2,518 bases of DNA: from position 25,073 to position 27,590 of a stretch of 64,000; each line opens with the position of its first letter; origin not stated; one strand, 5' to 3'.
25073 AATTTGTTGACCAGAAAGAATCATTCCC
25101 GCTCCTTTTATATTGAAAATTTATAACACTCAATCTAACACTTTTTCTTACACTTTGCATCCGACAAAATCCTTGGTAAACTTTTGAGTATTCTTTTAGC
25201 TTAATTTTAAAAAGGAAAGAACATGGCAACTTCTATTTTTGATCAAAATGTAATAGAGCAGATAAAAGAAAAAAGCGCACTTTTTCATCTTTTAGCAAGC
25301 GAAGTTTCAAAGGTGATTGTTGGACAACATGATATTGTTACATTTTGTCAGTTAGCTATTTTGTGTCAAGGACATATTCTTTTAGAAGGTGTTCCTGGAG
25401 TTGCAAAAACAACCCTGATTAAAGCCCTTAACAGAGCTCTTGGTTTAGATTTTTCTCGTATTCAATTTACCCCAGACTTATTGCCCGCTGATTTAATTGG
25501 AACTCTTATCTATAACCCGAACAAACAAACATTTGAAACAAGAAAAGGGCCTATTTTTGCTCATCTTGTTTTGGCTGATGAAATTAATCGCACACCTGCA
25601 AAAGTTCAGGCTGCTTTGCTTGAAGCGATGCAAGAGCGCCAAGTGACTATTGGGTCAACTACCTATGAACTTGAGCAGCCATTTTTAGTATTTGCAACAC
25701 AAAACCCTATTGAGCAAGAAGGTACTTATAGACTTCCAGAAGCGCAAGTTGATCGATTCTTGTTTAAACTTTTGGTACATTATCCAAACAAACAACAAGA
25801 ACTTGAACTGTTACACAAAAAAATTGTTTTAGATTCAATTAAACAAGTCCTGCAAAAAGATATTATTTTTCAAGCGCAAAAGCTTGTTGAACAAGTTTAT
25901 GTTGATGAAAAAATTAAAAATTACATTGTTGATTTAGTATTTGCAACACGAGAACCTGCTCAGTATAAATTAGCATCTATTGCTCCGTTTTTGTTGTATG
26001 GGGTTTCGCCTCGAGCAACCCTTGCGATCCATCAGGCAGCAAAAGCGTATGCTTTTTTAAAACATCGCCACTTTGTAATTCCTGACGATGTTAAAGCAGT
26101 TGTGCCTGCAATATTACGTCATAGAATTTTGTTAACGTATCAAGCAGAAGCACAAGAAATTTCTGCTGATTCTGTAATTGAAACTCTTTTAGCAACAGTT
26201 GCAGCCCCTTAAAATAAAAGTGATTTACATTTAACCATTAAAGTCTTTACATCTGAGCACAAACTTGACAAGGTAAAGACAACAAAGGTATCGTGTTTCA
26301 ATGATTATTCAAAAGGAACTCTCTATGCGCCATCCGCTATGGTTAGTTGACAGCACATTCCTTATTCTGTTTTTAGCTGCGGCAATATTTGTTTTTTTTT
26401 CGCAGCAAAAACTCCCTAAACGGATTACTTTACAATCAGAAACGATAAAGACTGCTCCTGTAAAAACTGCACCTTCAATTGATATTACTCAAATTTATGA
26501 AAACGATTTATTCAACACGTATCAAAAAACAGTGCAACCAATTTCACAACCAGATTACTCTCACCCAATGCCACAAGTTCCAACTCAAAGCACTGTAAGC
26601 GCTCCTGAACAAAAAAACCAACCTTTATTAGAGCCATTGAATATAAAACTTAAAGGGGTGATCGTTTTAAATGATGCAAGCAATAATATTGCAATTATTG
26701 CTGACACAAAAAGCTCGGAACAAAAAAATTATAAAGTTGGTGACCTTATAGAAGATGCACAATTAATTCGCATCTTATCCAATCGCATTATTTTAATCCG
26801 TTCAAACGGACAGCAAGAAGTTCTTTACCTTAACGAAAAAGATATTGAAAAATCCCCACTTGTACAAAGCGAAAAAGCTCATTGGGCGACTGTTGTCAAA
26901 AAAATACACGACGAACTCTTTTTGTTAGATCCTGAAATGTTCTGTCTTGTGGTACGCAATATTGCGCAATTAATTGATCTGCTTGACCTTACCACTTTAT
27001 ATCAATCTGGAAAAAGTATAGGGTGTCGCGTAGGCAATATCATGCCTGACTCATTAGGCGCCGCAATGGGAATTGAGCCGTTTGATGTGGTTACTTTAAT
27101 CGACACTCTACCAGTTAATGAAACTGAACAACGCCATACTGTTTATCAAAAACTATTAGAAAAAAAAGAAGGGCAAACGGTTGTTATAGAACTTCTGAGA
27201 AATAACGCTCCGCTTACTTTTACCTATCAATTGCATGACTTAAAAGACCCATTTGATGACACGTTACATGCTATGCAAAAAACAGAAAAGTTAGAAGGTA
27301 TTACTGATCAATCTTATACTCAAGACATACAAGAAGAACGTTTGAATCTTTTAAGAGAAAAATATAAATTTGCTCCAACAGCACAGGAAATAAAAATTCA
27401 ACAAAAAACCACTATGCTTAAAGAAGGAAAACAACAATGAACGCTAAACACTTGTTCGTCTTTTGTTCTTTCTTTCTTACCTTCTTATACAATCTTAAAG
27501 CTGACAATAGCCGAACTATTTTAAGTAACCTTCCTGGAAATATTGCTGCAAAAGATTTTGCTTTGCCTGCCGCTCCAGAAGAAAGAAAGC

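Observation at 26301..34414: Compact gspC-like / secretin / pilMN-like / pilO-like / secretin operon: two GspD-type secretins and no ATPase, platform or pseudopilin genes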

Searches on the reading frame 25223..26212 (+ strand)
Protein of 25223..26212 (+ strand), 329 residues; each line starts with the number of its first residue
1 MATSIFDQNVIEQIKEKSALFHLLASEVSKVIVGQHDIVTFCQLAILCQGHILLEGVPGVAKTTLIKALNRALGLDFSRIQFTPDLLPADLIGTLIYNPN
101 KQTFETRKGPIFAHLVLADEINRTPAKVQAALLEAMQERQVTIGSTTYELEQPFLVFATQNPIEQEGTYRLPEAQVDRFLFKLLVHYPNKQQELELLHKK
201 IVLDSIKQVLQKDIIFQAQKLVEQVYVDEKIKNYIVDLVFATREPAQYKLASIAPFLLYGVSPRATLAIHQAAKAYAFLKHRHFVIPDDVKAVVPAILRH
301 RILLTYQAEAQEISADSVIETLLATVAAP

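Call 8: search_protein_families(library=pfam, proteins=[window:25223-26212:+], max_evalue=0.001)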
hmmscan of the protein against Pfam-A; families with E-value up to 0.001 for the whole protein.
window:25223-26212:+ (329 aa): 8 families
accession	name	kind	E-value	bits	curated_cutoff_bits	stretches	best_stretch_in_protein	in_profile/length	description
PF07726.17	AAA_3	-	1.2e-64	216.5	27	1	51-181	1-131/131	ATPase family associated with various cellular activities (AAA)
PF17863.7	AAA_lid_2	-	1.9e-21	76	22.7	1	257-321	9-73/74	AAA lid domain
PF07728.20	AAA_5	-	3.1e-15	56.8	22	1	51-179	1-139/139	AAA domain (dynein-related subfamily)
PF20030.5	bpMoxR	-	8.1e-14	51.6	27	1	25-215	7-196/205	MoxR domain in the MoxR-vWA-beta-propeller ternary systems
PF00493.29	MCM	-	7.8e-06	25.6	23.3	1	46-164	54-175/224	MCM P-loop domain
PF05496.18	RuvB_N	-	9.1e-06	26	27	0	50-143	34-115/159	Holliday junction DNA helicase RuvB P-loop domain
PF00004.35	AAA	-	3.9e-05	24.5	21.2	1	52-162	1-110/131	ATPase family associated with various cellular activities (AAA)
PF00158.32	Sigma54_activat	-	0.00024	21.3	20.2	1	115-166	96-148/168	Sigma-54 interaction domain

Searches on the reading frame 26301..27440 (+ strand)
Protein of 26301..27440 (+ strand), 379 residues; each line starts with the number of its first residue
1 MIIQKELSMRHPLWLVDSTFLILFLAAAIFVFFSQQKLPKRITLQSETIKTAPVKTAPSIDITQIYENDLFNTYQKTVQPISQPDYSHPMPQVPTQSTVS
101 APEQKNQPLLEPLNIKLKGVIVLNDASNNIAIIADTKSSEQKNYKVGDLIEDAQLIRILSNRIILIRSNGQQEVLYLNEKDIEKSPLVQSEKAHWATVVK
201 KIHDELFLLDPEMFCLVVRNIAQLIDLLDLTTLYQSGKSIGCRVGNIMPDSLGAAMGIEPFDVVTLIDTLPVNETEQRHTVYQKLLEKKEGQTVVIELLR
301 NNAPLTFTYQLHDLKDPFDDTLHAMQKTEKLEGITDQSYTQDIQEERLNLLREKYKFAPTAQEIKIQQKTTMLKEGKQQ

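Call 3: search_protein_families(library=pfam, proteins=[window:26301-27440:+], max_evalue=0.1)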
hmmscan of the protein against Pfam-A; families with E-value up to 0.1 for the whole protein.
window:26301-27440:+ (379 aa): 3 families
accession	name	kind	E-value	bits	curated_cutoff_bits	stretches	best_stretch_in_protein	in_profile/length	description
PF11356.14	T2SSC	-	2.6e-10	40.7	27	1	14-177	1-141/141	Type II secretion system protein C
PF13180.12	PDZ_2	-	6.6e-06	26.8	27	1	243-308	15-77/80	PDZ domain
PF17820.7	PDZ_6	-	0.059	13.6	27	0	244-300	2-54/54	PDZ domain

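Call 4: search_protein_families(library=ncbifam, proteins=[window:26301-27440:+], max_evalue=0.1)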
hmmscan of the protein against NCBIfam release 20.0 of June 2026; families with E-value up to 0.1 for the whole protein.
window:26301-27440:+ (379 aa): 7 families
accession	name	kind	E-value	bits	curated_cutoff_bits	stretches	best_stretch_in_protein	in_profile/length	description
NF041515.1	GspC_delta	equivalog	4.8e-22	79.1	150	1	23-311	17-310/311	type II secretion system protein GspC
TIGR01713.1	typeII_sec_gspC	equivalog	2.4e-13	50.3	101.6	1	98-292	67-243/259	type II secretion system protein GspC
TIGR02037.1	degP_htrA_DO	subfamily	5.4e-05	22.3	416.2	1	232-349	251-362/434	Do family serine endopeptidase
NF041199.1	trx7_PDZ_seleno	equivalog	0.016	14.2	300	1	239-310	316-389/390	Trx7/PDZ domain-containing (seleno)protein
NF041616.1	T2SS_C_SYNERG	exception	0.038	13.3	200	0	231-310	218-294/296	type II secretion system protein GspC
NF041521.1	HhoA_HhoB_HtrA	equivalog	0.049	12.9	450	1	241-312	264-332/335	HhoA/HhoB/HtrA family serine endopeptidase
NF007526.1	PRK10139.1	equivalog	0.072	11.8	756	1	239-312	290-360/456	serine endoprotease DegQ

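Call 53: search_solved_structures(query=window:26301-27440:+, max_evalue=1)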
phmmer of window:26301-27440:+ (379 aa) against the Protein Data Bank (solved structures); distinct sequences matched with E-value up to 1: 14.
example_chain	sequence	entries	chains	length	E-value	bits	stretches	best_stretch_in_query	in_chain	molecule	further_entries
3pv2_A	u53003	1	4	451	0.001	21.5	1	241-316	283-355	DegQ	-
3pv5_A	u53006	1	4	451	0.001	21.5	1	241-316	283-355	DegQ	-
3pv3_A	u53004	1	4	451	0.001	21.5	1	241-316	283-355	DegQ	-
7oio_A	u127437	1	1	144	0.0026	20.1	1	111-189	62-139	General secretion pathway protein C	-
6hcg_e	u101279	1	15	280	0.0068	18.8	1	103-185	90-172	Pectic enzymes secretion protein OutC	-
4ynn_A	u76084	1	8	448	0.019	17.3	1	241-316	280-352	Protease DO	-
2lnv_A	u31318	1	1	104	0.023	17.1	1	100-181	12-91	General secretion pathway protein C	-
8pvt_A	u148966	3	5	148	0.12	14.7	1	244-320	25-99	Iron dependent repressor, putative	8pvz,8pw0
4a8a_A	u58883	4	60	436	0.35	13.2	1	238-311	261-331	PERIPLASMIC PH-DEPENDENT SERINE ENDOPROTEASE DEGQ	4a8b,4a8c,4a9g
8kic_D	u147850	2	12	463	0.39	13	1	238-311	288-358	peptidase Do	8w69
4yo1_A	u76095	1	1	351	0.45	12.8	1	241-315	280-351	DegQ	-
3pv4_A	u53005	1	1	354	0.63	12.3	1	241-315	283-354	DegQ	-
3stj_A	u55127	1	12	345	0.69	12.2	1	238-309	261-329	Protease degQ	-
7w71_B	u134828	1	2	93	0.77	12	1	236-309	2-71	Regulator of sigma-E protease RseP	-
